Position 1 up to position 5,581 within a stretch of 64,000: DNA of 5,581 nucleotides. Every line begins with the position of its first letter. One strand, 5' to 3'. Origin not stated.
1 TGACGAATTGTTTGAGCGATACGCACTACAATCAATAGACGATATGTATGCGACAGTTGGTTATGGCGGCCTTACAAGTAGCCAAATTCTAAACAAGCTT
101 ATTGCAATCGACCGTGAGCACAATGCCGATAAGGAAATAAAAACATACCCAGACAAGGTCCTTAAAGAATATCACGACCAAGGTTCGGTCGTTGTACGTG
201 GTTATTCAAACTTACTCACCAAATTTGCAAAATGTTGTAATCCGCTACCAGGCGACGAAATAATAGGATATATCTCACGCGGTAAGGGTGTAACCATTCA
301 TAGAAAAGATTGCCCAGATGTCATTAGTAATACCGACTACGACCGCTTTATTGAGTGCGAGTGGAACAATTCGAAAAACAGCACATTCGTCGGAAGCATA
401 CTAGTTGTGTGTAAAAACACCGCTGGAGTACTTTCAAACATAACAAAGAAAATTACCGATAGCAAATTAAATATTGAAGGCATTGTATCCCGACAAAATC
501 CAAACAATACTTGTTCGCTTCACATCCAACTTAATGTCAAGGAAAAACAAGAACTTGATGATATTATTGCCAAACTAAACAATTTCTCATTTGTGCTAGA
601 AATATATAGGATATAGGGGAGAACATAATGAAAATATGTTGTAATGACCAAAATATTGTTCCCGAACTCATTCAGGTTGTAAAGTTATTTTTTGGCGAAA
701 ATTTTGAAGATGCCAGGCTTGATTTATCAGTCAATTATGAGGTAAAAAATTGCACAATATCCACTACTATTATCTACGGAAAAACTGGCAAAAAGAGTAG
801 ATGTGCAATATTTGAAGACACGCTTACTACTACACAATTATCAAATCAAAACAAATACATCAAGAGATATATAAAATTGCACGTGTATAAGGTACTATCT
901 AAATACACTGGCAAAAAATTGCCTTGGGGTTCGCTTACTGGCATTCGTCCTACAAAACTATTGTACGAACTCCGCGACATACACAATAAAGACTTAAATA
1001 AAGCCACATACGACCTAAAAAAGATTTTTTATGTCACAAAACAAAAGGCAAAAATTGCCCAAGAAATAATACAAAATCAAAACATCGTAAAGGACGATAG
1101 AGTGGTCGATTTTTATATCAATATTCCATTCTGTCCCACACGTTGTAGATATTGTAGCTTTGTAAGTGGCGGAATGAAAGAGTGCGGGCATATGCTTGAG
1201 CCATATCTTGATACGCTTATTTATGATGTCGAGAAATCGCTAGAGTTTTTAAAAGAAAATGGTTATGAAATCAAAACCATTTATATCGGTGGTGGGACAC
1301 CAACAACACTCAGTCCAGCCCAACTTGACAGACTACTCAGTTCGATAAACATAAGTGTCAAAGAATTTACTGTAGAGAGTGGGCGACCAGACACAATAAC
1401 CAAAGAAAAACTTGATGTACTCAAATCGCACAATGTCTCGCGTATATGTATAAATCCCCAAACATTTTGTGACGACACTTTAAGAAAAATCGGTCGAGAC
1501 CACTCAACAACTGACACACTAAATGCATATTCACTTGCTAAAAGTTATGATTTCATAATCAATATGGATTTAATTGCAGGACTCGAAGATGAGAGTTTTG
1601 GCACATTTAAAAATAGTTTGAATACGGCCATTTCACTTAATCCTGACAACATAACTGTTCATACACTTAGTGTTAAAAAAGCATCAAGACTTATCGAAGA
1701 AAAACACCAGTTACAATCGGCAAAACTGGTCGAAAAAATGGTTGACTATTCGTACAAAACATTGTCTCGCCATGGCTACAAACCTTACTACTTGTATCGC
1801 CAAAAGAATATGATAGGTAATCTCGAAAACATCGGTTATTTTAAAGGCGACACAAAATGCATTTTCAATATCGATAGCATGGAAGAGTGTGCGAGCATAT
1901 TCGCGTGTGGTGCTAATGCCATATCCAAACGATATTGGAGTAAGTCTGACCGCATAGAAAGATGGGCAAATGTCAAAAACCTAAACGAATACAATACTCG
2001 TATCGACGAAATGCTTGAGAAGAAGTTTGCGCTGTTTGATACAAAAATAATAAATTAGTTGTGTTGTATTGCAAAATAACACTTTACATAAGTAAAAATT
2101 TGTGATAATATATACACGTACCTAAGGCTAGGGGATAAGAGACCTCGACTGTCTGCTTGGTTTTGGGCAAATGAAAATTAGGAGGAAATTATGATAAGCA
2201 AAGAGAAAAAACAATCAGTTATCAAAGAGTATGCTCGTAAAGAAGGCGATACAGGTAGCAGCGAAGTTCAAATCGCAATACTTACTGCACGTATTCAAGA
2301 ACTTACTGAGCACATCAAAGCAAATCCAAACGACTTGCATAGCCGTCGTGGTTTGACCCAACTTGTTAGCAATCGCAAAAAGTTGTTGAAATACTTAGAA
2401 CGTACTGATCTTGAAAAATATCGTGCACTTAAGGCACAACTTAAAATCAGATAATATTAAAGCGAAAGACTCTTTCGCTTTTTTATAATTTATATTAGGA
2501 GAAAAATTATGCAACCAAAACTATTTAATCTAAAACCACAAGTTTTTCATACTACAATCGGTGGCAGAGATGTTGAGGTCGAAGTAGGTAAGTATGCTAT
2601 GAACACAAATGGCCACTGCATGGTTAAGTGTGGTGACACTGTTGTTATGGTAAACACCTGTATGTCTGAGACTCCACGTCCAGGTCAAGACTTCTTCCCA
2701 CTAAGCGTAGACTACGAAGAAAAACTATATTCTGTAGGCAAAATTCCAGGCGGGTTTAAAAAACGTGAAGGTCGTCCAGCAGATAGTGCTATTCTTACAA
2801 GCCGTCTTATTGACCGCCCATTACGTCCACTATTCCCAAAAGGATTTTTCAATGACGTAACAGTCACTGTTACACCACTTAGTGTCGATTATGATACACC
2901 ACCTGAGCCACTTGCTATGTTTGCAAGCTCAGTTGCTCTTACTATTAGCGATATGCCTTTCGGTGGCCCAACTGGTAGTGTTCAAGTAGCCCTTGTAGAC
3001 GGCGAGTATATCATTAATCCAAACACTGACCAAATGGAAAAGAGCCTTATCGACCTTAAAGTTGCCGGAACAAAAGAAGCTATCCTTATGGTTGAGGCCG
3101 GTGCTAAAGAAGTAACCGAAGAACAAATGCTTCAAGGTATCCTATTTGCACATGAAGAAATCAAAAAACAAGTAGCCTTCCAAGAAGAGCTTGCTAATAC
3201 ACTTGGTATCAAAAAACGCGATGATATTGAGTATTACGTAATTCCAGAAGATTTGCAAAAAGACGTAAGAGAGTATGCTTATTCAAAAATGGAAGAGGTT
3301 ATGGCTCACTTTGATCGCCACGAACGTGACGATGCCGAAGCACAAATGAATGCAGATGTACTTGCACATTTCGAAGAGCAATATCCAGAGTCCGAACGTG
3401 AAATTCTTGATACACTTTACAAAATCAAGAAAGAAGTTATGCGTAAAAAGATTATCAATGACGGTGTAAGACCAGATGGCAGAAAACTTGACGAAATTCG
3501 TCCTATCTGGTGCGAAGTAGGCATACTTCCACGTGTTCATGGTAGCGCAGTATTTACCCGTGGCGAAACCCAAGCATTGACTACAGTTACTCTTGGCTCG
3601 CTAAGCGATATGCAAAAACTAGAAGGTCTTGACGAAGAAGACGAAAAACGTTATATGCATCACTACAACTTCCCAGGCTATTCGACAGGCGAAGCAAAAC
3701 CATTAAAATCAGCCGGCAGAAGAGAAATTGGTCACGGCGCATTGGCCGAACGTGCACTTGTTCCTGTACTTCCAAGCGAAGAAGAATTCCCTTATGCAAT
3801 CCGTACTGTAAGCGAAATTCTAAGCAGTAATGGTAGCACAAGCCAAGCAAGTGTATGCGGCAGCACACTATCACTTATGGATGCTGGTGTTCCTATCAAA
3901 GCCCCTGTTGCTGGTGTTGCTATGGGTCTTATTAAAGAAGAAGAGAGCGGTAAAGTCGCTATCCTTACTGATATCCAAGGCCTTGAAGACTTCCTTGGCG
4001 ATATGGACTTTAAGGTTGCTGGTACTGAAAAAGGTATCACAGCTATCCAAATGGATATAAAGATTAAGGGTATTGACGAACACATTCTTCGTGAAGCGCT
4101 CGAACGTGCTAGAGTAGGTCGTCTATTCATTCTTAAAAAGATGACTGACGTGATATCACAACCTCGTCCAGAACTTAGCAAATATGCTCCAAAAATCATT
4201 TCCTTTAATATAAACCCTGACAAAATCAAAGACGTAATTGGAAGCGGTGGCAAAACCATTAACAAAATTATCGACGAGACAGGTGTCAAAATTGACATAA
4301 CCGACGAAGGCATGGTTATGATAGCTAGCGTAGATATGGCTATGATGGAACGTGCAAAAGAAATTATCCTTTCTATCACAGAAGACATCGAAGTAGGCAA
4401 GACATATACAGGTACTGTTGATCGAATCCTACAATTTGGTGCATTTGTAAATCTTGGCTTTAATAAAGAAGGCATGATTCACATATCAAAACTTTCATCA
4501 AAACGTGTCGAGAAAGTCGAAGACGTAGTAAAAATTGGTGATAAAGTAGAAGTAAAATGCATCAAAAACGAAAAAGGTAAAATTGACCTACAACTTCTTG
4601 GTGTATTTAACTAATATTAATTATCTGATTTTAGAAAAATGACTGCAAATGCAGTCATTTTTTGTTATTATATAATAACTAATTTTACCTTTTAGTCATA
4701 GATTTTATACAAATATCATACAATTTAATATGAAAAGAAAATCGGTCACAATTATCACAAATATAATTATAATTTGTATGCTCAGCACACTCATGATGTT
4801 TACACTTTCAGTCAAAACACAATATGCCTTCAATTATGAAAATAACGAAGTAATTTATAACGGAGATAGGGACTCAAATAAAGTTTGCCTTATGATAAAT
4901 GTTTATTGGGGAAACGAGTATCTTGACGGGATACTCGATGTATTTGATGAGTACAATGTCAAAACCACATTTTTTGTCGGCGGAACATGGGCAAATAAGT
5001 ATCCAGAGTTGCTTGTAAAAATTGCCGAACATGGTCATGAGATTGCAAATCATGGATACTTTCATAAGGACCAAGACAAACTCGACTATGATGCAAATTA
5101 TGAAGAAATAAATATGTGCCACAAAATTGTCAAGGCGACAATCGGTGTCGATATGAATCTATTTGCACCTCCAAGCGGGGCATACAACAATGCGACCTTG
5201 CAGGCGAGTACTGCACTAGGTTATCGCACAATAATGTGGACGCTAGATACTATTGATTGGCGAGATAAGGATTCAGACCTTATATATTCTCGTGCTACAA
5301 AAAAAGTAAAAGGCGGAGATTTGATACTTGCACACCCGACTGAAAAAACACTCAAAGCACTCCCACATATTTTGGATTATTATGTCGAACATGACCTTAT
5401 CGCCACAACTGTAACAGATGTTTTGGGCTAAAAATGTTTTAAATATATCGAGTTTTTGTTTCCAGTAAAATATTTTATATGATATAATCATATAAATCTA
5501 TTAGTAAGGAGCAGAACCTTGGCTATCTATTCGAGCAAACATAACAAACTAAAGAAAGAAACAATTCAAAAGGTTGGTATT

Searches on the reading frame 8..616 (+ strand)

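Call 83: search_protein_families(library=pfam, proteins=[window:8-616:+], max_evalue=0.001)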
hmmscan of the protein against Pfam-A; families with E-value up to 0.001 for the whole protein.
window:8-616:+ (202 aa): 4 families
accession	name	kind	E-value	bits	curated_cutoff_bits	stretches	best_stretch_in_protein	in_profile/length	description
PF13291.12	ACT_4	-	1.2e-13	52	27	1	124-201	2-80/80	ACT domain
PF22629.2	ACT_AHAS_ss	-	2.1e-07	31.4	27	1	132-197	2-66/67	AHAS small subunit-like ACT domain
PF19296.4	RelA_AH_RIS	-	2.8e-07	31.3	23.8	1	3-104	54-174/185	RelA/SpoT, AH and RIS domains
PF01842.31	ACT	-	0.00013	22.1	27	1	130-163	2-35/66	ACT domain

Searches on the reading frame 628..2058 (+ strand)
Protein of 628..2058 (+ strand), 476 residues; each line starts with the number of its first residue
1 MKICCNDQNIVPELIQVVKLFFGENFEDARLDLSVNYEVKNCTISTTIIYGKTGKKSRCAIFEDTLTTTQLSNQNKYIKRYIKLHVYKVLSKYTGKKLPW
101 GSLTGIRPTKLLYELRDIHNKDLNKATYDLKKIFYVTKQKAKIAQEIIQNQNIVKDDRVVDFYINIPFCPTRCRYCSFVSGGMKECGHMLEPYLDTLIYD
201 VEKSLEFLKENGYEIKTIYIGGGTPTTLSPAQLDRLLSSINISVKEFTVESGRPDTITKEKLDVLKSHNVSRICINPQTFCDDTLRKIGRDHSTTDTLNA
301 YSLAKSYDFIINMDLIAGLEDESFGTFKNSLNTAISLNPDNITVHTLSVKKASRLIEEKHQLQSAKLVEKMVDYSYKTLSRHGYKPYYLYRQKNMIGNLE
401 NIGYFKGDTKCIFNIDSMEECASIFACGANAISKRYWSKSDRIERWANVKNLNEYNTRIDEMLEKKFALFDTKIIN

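Call 61: search_protein_families(library=pfam, proteins=[window:628-2058:+], max_evalue=0.00001)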
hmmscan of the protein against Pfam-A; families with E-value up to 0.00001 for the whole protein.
window:628-2058:+ (476 aa): 1 family
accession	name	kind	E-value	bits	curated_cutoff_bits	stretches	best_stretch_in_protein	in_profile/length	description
PF04055.27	Radical_SAM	-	3.7e-20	73.2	29.5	1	166-331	4-163/166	Radical SAM superfamily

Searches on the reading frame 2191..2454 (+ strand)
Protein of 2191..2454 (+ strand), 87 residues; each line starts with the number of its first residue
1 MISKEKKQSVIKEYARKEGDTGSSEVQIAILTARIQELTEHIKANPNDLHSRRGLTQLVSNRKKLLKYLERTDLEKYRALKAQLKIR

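Call 83: search_protein_families(library=pfam, proteins=[window:2191-2454:+], max_evalue=0.001)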
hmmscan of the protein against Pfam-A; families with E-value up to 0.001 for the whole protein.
window:2191-2454:+ (87 aa): 1 family
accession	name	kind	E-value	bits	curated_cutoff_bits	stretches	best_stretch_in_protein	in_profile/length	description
PF00312.27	Ribosomal_S15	-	1.2e-33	115.5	31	1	7-87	1-81/81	Ribosomal protein S15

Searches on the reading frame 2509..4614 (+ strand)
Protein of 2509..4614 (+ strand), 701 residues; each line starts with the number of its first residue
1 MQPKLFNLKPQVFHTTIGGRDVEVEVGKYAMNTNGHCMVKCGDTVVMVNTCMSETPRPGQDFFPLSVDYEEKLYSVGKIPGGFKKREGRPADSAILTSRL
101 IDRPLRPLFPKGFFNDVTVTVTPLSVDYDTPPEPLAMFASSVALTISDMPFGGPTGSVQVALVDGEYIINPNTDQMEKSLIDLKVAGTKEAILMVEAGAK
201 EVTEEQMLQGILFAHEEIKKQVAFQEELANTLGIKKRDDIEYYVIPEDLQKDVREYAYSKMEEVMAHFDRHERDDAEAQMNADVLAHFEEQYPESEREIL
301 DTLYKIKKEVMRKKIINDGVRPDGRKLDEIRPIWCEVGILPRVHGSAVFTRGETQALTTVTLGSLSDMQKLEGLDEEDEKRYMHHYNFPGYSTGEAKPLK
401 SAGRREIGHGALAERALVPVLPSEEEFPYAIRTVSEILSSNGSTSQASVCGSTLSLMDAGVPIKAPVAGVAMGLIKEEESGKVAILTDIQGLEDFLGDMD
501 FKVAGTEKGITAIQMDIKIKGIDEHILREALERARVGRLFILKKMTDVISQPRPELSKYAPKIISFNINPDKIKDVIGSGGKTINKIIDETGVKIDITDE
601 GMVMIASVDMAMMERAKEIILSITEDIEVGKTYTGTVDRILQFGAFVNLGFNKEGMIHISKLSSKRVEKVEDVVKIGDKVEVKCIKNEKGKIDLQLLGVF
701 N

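Call 61: search_protein_families(library=pfam, proteins=[window:2509-4614:+], max_evalue=0.00001)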
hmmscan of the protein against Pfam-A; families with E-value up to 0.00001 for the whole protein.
window:2509-4614:+ (701 aa): 5 families
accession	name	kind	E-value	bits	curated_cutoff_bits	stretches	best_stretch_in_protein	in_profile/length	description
PF01138.27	RNase_PH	-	7e-56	188.6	25.5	2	19-150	2-130/130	3' exoribonuclease family, domain 1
PF03725.20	RNase_PH_C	-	7.1e-21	74.4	20.8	1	154-216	2-66/67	3' exoribonuclease family, domain 2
PF03726.19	PNPase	-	2.1e-15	57.4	24.6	1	249-326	2-81/81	Polyribonucleotide nucleotidyltransferase, RNA binding domain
PF00575.29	S1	-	5e-15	56.1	22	1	627-691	2-66/74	S1 RNA binding domain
PF00013.35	KH_1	-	3.1e-09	36.9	21.5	1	564-621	2-65/66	KH domain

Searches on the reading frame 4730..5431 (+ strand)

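Call 83: search_protein_families(library=pfam, proteins=[window:4730-5431:+], max_evalue=0.001)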
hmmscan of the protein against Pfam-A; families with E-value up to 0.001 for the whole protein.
window:4730-5431:+ (233 aa): 2 families
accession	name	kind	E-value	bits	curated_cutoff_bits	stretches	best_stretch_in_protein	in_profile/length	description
PF01522.26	Polysacc_deac_1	-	6.5e-29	100.8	23.1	1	46-167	3-123/124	Polysaccharide deacetylase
PF10096.14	DUF2334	-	2.2e-05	24.6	26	1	68-170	21-145/203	Uncharacterized protein conserved in bacteria (DUF2334)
